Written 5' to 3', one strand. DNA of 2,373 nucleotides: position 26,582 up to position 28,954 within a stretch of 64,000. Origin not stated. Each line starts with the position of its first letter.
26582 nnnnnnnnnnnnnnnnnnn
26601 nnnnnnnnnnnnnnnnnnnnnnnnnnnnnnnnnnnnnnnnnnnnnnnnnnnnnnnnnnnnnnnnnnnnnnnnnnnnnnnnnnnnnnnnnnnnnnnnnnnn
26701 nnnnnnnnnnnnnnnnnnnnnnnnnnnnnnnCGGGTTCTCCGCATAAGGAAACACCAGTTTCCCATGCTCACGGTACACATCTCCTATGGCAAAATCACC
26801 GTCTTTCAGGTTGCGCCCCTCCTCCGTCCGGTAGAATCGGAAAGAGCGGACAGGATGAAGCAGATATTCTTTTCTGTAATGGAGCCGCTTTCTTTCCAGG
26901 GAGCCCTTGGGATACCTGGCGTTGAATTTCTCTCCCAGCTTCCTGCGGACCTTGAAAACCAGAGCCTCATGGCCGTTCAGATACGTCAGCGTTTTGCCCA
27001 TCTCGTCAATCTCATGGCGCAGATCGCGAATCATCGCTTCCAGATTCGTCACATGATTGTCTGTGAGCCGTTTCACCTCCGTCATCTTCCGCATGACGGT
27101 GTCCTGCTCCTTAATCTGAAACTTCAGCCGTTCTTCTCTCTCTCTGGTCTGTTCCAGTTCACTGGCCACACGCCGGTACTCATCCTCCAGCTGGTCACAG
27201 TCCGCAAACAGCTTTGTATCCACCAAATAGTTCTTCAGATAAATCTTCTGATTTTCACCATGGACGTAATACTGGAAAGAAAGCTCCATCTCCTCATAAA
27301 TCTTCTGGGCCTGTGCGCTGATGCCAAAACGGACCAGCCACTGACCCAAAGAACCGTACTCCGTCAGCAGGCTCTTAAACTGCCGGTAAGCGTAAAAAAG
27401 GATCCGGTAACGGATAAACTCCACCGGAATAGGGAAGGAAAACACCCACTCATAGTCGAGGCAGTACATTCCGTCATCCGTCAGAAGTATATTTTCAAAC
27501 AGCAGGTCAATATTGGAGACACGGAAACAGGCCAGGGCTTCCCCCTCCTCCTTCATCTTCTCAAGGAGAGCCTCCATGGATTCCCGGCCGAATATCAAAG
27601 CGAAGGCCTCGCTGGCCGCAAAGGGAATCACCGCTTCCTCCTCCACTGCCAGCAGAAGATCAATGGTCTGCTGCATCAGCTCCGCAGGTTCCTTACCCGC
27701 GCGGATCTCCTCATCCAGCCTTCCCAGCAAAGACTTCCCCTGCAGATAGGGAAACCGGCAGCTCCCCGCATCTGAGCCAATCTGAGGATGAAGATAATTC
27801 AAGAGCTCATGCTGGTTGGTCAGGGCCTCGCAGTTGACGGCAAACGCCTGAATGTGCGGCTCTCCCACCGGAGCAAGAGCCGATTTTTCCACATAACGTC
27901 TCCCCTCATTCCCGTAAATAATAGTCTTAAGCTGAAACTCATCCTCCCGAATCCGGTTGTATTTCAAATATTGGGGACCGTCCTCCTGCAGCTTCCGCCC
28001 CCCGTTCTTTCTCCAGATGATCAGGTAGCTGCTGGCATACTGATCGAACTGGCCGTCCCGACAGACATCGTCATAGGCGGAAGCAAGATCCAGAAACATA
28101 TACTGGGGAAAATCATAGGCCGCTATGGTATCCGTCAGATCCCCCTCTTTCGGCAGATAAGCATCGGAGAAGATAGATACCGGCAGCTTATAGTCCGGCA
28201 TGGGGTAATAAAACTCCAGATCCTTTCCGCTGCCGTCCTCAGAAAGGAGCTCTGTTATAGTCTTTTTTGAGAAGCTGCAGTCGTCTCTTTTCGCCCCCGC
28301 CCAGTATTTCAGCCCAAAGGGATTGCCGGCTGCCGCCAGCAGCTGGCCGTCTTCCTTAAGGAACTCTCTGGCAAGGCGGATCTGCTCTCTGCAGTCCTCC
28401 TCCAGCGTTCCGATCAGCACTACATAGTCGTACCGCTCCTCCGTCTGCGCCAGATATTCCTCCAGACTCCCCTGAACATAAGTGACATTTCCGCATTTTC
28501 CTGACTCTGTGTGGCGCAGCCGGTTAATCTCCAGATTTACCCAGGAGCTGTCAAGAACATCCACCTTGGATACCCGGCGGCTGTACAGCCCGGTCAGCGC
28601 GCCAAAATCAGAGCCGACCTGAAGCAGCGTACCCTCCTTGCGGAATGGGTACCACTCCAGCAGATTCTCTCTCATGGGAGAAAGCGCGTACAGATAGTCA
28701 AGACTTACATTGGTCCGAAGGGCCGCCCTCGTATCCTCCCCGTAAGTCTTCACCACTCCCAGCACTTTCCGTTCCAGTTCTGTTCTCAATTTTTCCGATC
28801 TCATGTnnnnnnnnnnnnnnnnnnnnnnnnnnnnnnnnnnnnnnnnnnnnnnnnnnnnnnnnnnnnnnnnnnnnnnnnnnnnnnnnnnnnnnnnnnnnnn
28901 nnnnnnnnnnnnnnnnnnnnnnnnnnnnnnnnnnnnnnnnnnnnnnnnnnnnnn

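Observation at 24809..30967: All-in-one polymerase-ruler-terminator glycosyltransferase next to Wzm/Wzt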

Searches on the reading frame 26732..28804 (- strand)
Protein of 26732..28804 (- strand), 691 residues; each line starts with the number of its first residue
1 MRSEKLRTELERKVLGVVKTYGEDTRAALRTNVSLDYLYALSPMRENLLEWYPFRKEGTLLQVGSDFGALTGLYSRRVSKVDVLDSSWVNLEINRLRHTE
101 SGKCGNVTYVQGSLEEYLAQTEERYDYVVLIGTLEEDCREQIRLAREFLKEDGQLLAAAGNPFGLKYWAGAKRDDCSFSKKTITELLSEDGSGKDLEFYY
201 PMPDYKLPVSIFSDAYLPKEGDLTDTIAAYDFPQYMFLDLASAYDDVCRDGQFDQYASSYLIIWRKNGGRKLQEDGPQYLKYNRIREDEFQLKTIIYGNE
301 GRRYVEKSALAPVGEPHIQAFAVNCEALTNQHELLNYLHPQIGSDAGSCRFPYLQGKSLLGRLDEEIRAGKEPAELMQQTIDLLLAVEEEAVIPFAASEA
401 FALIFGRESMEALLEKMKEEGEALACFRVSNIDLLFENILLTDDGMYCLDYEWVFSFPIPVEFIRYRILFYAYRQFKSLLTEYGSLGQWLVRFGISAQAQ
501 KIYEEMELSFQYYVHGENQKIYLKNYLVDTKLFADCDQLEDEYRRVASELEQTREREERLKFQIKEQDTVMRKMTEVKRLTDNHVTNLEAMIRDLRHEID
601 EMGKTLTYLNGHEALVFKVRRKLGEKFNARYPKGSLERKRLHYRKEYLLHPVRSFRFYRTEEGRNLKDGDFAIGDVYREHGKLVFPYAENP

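Call 8: search_solved_structures(query=window:26732-28804:-, max_evalue=10, show_alignments=3)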
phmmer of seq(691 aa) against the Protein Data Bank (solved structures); distinct sequences matched with E-value up to 10: 12.
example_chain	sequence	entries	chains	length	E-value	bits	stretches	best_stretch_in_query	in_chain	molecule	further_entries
4kdr_A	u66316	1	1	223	0.00097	20.9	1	59-167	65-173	3-demethylubiquinone-9 3-methyltransferase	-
5dpm_A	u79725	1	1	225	0.00099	20.8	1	59-167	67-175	Ubiquinone biosynthesis O-methyltransferase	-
4kdc_A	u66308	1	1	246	0.0025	19.5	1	59-164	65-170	3-demethylubiquinone-9 3-methyltransferase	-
1lqw_A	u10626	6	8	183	0.015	17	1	137-223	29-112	PEPTIDE DEFORMYLASE PDF1 | Peptide deformylase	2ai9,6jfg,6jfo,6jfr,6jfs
1lmh_A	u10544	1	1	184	0.015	17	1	137-223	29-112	PROTEIN (S.aureus peptide deformylase)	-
6jfq_A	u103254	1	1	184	0.015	17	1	137-223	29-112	Peptide deformylase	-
1q1y_A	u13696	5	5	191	0.016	16.8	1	137-223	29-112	Peptide deformylase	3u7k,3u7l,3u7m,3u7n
1lm4_A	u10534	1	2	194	0.017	16.8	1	136-223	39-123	peptide deformylase PDF1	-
2p7h_A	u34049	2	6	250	0.043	15.4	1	50-164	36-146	Hypothetical protein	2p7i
5j2l_B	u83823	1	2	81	0.61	11.6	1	547-602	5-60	protein design 2L4HC2_11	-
1f38_A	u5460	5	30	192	0.68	11.5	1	59-159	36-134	PRECORRIN-8W DECARBOXYLASE | Precorrin-6y methyltransferase/putative decarboxylase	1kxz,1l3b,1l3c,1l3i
6veh_A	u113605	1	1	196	9.7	7.7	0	387-424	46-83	HEAT repeat domain-containing protein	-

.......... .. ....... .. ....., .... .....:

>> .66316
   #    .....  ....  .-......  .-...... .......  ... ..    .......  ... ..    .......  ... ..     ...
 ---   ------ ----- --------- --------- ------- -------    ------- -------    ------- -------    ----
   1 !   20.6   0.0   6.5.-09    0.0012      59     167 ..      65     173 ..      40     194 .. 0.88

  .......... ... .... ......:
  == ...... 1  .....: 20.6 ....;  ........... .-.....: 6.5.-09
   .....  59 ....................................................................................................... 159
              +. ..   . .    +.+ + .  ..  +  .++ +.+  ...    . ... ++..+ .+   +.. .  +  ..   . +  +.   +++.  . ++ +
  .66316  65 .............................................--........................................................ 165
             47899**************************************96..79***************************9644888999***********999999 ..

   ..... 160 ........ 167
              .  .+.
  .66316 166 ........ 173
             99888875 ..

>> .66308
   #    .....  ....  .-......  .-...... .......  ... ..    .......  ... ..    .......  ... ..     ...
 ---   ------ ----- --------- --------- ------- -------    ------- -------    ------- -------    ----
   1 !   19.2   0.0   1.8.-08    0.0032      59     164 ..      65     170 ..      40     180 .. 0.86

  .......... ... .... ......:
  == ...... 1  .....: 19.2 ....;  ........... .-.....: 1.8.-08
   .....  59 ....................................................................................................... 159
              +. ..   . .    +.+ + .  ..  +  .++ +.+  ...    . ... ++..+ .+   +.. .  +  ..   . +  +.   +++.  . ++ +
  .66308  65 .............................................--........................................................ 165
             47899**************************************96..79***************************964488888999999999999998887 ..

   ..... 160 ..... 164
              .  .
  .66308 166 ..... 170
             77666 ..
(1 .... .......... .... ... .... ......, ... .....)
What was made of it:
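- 28010..28804 (-): Big ORF residues 1-265: class I SAM-methyltransferase-fold domain with an atypical motif I (V-G64-S-D66-F-G68). PDB UbiG 4kdr E 1e-3 (call 8).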

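Call 26: predict_structure(alignment_id=A1)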
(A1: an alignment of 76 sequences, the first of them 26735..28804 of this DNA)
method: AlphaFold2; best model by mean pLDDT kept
length: 690 residues; sequences in the alignment: 76
mean_pLDDT: 87.7   pTM: 0.77
mean pLDDT of the five models: 87.7, 87.6, 87.4, 87.0, 86.6
residues with pLDDT >= 90: 431; 70-90: 187; 50-70: 71; < 50: 1
segments of 3 or more residues with pLDDT < 50: none
pLDDT, mean of each block of 10 residues (from residue 1): 81 95 92 94 95 97 94 96 96 89 86 96 97 86 96 96 92 90 93 93 94 94 81 86 91 95 87 89 95 91 92 95 95 95 93 93 93 95 96 97 98 96 95 93 94 95 97 89 93 96 98 94 90 71 76 82 76 71 71 69 59 60 72 73 76 77 74 62 56
secondary structure, 60 per line:
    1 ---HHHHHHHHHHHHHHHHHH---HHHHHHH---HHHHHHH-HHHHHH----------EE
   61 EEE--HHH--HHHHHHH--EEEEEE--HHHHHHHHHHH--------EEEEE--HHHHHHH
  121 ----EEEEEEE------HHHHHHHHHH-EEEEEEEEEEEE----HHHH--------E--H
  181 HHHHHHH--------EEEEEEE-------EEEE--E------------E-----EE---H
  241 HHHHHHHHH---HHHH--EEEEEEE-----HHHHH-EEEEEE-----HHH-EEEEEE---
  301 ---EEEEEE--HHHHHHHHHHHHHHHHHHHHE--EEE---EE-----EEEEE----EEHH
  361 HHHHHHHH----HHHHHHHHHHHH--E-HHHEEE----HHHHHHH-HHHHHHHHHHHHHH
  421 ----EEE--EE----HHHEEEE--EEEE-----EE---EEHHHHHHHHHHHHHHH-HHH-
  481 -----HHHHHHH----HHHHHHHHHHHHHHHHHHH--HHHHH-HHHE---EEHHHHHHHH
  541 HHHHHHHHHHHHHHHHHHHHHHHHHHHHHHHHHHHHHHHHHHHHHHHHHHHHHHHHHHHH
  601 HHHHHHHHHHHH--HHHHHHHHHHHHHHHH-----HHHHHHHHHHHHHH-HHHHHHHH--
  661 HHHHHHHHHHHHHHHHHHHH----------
elements in order: H4-21 H25-31 H35-41 H43-48 E59-63 H71-77 E80-85 H88-98 E107-111 H114-120 E125-131 H138-147 E149-160 H165-168 H180-187 E196-202 E210-213 H240-249 H253-256 E259-265 H271-275 E277-282 E292-297 E304-309 H312-331 E335-337 E348-352 H359-368 H373-384 E392-394 H399-405 H407-420 E425-427 E439-442 E445-448 H461-475 H486-492 H497-515 H518-522 H533-612 H615-630 H636-649 H651-658 H661-680
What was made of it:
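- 28010..28804 (-): AF2 Rossmann fold, pLDDT above 90 (call 26).
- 26969..27208 (-): Big ORF residues 533-612: continuous 80-residue heptad helix (about 12 nm), the presumed molecular ruler. AF2 gives a single helix H533-612 (call 26).
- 26735..26968 (-): Big ORF residues 613-690: short basic helices (net charge +8), fixed in length and 70% conserved. Candidate membrane-association or docking segment. AF2 helices 615-630, 636-649, 651-658 and 661-680 (call 26).
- AF2 model of residues 1-690, pLDDT 87.7, with a methyltransferase fold, an alpha/beta domain and one helix 533-612 (call 26). The monomer model says nothing about oligomerisation (call 26).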

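Call 28: fold_search(model_id=the predicted structure, library=pdb)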
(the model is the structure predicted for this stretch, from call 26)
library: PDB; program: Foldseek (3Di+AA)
matches with E <= 10: 1990; with E <= 0.001: 1182
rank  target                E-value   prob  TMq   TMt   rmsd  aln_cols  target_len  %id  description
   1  2p7h_A                1.9e-09  1.00  0.22  0.60   7.4       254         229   18  Crystal structure of a sam dependent methyl-transferase type 12 family protein (eca1738) from pectobacterium atrosepti (released 2007-04-03)
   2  2p7i_A                2.0e-09  1.00  0.22  0.61   7.6       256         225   17  CRYSTAL STRUCTURE OF a SAM dependent methyl-transferase type 12 family protein (ECA1738) FROM PECTOBACTERIUM ATROSEPTI (released 2007-04-03)
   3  2p7h_B                2.5e-09  1.00  0.22  0.60   6.9       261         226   17  Crystal structure of a sam dependent methyl-transferase type 12 family protein (eca1738) from pectobacterium atrosepti (released 2007-04-03)
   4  4ax8                  4.6e-09  1.00  0.18  0.26  17.8       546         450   13  Medium resolution structure of the bifunctional kinase- methyltransferase WbdD (released 2012-10-03)
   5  4azt                  6.9e-09  1.00  0.18  0.27  16.6       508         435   12  Co-crystal structure of WbdD and kinase inhibitor LY294002. (released 2012-09-26)
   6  5dpm                  1.2e-08  1.00  0.23  0.68   5.6       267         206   16  Crystal structure of UbiG mutant in complex with SAH (released 2016-09-21)
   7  4azs                  1.3e-08  1.00  0.18  0.26  18.2       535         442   13  High resolution (2.2 A) crystal structure of WbdD. (released 2012-09-26)
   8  4uw0                  1.5e-08  1.00  0.18  0.23  18.8       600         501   12  Low resolution structure of WbdD with C-terminal bundle ordered to residue 505 (released 2014-08-27)
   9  4kdc                  1.6e-08  1.00  0.19  0.54   8.1       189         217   21  Crystal Structure of UBIG (released 2014-04-30)
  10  5dpl_B                1.6e-08  1.00  0.21  0.27  19.7       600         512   10  The structure of PKMT2 from Rickettsia typhi in complex with AdoHcy (released 2016-08-10)
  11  4kdr                  2.0e-08  1.00  0.24  0.69   5.4       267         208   16  Crystal Structure of UBIG/SAH complex (released 2014-04-30)
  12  5jdz_B                3.5e-08  1.00  0.22  0.59   5.6       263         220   14  Crystal structure of Burkholderia glumae ToxA with bound S-adenosylhomocysteine (SAH) (released 2016-05-04)
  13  5doo_A                3.9e-08  1.00  0.20  0.25  20.4       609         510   11  The structure of PKMT2 from Rickettsia typhi (released 2016-08-10)
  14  5jdy_A                4.6e-08  1.00  0.22  0.57   5.6       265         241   14  Crystal structure of Burkholderia glumae ToxA Y7F mutant with bound S-adenosylhomocysteine (SAH) and toxoflavin (released 2016-05-04)
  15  5je6_A                7.6e-08  1.00  0.22  0.54   6.5       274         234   14  Crystal structure of Burkholderia glumae ToxA (released 2016-05-11)
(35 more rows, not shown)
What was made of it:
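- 28010..28804 (-): Foldseek matches SAM methyltransferases and WbdD at E about 1e-9 (call 28).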

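Call 39: find_related_loci(query=A1, collection=genome_contigs, flank=8000)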
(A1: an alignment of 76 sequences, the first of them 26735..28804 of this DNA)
Query A1 (690 aa) in genome_contigs; peptide patterns used: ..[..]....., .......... (x = any residue, [..] = any of these).
598 stretches matched a pattern (row limit reached: there are more); 358 encode a relative of the query (tblastn E <= 1e-3); the best 80 are kept; 80 distinct loci.
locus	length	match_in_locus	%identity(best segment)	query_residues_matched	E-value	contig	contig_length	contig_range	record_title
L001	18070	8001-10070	80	1-690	0e+0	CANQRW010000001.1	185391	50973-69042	MAG: uncultured Lachnospiraceae bacterium isolate Lapin-023__bin95 genome assembly, contig: Lapin-023__NODE_40_length_18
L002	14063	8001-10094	64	1-689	0e+0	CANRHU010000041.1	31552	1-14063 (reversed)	MAG: uncultured Lachnospiraceae bacterium isolate Lapin-023__bin28 genome assembly, contig: Lapin-023__NODE_1944_length_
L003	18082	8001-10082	64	1-689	0e+0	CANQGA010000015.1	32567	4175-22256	MAG: uncultured Lachnospiraceae bacterium isolate Lapin-007__bin11 genome assembly, contig: Lapin-007__NODE_398_length_3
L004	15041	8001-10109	65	1-689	0e+0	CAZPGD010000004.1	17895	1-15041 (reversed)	MAG TPA_asm: uncultured Hungatella sp. isolate SRP314395_co1_173 genome assembly, contig: NODE_2801_length_17895_cov_5.4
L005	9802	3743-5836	63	1-689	0e+0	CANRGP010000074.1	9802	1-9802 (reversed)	MAG: uncultured Lachnospiraceae bacterium isolate Lapin-020__bin91 genome assembly, contig: Lapin-020__NODE_10214_length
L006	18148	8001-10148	59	1-689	0e+0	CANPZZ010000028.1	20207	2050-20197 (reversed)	MAG: uncultured Lachnospiraceae bacterium isolate Lapin-002__bin34 genome assembly, contig: Lapin-002__NODE_3436_length_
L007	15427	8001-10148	59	1-685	0e+0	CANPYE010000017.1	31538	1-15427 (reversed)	MAG: uncultured Lachnospiraceae bacterium isolate Lapin-004__bin104 genome assembly, contig: Lapin-004__NODE_1665_length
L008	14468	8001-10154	59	1-689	0e+0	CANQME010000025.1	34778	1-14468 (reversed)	MAG: uncultured Lachnospiraceae bacterium isolate Lapin-014__bin3 genome assembly, contig: Lapin-014__NODE_897_length_34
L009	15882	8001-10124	58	1-689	0e+0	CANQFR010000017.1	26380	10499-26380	MAG: uncultured Lachnospiraceae bacterium isolate Lapin-005__bin77 genome assembly, contig: Lapin-005__NODE_2411_length_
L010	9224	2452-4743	50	1-690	0e+0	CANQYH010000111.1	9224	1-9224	MAG: uncultured Lachnospiraceae bacterium isolate Lapin-015__bin69 genome assembly, contig: Lapin-015__NODE_7877_length_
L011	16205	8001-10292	50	1-690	0e+0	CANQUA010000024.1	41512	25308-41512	MAG: uncultured Lachnospiraceae bacterium isolate Lapin-023__bin81 genome assembly, contig: Lapin-023__NODE_1290_length_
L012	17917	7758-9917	60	1-689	0e+0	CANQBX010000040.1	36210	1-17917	MAG: uncultured Lachnospiraceae bacterium isolate Lapin-001__bin4 genome assembly, contig: Lapin-001__NODE_1473_length_3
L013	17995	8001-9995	54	9-690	0e+0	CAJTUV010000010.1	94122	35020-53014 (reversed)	MAG TPA_asm: uncultured Hungatella sp. isolate MGBC108684 genome assembly, contig: MGBC108684.10, whole genome shotgun s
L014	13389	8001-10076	53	8-689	0e+0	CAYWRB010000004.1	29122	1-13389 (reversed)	MAG TPA_asm: uncultured Hungatella sp. isolate SRP287540_co2_50 genome assembly, contig: NODE_1641_length_29122_cov_6.22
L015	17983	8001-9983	54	9-689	0e+0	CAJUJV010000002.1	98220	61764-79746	MAG TPA_asm: uncultured Hungatella sp. isolate MGBC142608 genome assembly, contig: MGBC142608.2, whole genome shotgun se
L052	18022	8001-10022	47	13-690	0e+0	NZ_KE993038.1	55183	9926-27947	[Clostridium] symbiosum ATCC 14940 Scaffold834, whole genome shotgun sequence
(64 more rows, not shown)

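Call 80: search_protein_families(library=pfam, proteins=[L052:5070-5912:+, L052:3798-5051:+, L052:2624-3556:+, L052:208-2013:+, L052:7956-8768:+, L052:8775-11930:+, L052:6557-7930:+], max_evalue=0.0001)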
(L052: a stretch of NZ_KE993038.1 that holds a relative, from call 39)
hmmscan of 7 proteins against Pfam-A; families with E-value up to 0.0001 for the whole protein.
L052:5070-5912:+ (280 aa): 1 family
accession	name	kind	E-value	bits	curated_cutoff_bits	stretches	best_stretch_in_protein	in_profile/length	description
PF19799.5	DUF6282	-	1.2e-62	211.5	26.8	1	7-202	1-196/196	Family of unknown function (DUF6282)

L052:3798-5051:+ (417 aa): 3 families
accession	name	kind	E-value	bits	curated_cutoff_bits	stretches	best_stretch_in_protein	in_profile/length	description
PF03600.22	CitMHS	-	6.6e-64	216.6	31.9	2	15-234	1-215/336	Citrate transporter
PF00939.25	Na_sulph_symp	-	1.2e-18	67.8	27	1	8-411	34-462/472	Sodium:sulfate symporter transmembrane region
PF06808.19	DctM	-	9.6e-05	21.8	23.8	0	5-411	4-408/413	Tripartite ATP-independent periplasmic transporter, DctM component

L052:2624-3556:+ (310 aa): 1 family
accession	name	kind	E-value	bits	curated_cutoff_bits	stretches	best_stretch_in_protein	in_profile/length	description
PF13490.11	zf-HC2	-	1.6e-11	44.5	22.2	1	3-37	1-35/35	Putative zinc-finger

L052:208-2013:+ (601 aa): 3 families
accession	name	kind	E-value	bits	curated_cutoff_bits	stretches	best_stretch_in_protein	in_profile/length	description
PF02518.31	HATPase_c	-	3.2e-28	98.8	26.4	1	325-442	1-110/111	Histidine kinase-, DNA gyrase B-, and HSP90-like ATPase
PF00072.30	Response_reg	-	1e-23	84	30.2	1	476-591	2-110/111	Response regulator receiver domain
PF00512.31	HisKA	-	1.7e-17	63.6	26.9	1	212-277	1-65/66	His Kinase A (phospho-acceptor) domain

L052:7956-8768:+ (270 aa): 4 families
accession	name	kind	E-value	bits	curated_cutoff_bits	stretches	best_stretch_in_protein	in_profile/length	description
PF08242.18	Methyltransf_12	-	4.7e-06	27.7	30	1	64-159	1-98/98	Methyltransferase domain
PF13649.12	Methyltransf_25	-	5.1e-06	27.5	27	1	65-157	3-97/97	Methyltransferase domain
PF13847.12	Methyltransf_31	-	4.1e-05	23.7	27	1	77-178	24-117/145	Methyltransferase domain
PF08241.18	Methyltransf_11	-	6.3e-05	24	21.2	0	66-161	3-95/95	Methyltransferase domain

L052:8775-11930:+ (1051 aa): 9 families
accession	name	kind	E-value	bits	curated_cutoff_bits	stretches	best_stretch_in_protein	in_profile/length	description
PF13692.12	Glyco_trans_1_4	-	3.6e-25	89.3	27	1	880-1017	3-142/142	Glycosyl transferases group 1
PF00535.33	Glycos_transf_2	-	7.9e-24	84.9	23.3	1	420-543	1-127/168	Glycosyl transferase family 2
PF00534.26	Glycos_transf_1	-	6e-11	42.6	26.4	1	901-1030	34-171/172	Glycosyl transferases group 1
PF13641.12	Glyco_tranf_2_3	-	3.1e-09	37.6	27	1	417-631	1-214/230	Glycosyltransferase like family 2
PF13524.12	Glyco_trans_1_2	-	3.9e-08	33.8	25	1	907-1042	9-139/144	Glycosyl transferase-like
PF13712.12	Glyco_tranf_2_5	-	6.9e-08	32.9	27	1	484-624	43-183/210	Glycosyltransferase like family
PF10111.15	Glyco_tranf_2_2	-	7.3e-07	29.4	27.3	1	420-613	1-201/276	Glycosyltransferase like family 2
PF13632.12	Glyco_trans_2_3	-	1.9e-05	25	27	1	497-632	1-125/198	Glycosyl transferase family group 2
PF13506.12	Glyco_transf_21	-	9e-05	22.4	21.7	0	484-621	20-147/174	Glycosyl transferase family 21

L052:6557-7930:+ (457 aa): 4 families
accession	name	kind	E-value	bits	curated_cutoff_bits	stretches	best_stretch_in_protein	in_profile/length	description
PF14524.12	Wzt_C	-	3.1e-41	141.1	30.4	1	309-446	2-143/143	Wzt C-terminal domain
PF00005.33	ABC_tran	-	9.5e-24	85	25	1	48-180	1-136/137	ABC transporter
PF13555.12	AAA_29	-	1.8e-05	24.8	27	1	55-92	19-55/61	P-loop containing region of AAA domain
PF13476.12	AAA_23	-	5.4e-05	24.4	27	0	51-90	15-51/201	AAA domain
